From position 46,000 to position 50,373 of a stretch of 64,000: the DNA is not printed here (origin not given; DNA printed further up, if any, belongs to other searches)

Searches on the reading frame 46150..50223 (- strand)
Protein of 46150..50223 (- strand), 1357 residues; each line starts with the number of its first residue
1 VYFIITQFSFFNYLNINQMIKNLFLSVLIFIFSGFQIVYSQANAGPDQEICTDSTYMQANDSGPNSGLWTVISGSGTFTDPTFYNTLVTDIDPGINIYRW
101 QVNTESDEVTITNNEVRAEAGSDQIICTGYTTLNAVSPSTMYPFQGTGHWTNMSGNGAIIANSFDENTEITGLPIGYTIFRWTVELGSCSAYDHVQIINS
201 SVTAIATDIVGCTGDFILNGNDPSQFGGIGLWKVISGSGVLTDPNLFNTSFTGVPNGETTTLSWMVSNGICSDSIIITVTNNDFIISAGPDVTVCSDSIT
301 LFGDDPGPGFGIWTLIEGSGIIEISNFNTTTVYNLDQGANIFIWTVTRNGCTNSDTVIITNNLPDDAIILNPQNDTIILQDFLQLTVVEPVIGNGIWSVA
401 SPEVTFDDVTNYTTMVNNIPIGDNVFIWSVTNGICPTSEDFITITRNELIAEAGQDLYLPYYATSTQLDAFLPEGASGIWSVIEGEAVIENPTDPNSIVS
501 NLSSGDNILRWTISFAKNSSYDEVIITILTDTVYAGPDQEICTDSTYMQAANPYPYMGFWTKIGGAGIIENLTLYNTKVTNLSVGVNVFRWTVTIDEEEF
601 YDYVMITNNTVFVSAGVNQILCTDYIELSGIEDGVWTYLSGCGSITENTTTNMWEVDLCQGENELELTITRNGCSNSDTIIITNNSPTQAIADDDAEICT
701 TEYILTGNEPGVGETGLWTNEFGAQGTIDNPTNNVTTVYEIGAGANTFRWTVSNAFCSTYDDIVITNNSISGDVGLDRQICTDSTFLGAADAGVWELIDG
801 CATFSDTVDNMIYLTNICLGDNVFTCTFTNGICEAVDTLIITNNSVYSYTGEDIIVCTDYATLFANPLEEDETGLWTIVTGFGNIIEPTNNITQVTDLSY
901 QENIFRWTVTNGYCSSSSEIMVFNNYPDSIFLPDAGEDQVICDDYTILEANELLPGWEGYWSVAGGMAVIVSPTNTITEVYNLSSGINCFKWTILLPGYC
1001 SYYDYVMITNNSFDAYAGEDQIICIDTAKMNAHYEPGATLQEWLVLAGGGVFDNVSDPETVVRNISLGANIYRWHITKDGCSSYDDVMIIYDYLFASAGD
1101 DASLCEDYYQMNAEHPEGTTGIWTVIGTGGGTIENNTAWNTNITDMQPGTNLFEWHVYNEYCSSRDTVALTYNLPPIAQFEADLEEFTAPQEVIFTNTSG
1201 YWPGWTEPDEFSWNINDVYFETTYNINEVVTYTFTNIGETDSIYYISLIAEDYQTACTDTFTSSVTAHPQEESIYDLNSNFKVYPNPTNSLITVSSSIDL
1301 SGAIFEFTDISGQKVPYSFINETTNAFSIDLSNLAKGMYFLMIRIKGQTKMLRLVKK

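Call 69: search_protein_families(library=pfam, proteins=[window:46150-50223:-], max_evalue=0.0001)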
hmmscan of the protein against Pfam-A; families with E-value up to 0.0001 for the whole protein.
window:46150-50223:- (1357 aa): 2 families
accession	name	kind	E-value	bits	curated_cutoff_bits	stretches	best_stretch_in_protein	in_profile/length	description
PF18962.6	Por_Secre_tail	-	6.8e-12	45.9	27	1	1283-1351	1-70/75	Secretion system C-terminal sorting domain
PF22352.2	K319L-like_PKD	-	1.5e-11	44.6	27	0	313-360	33-83/84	K319L-like, PKD domain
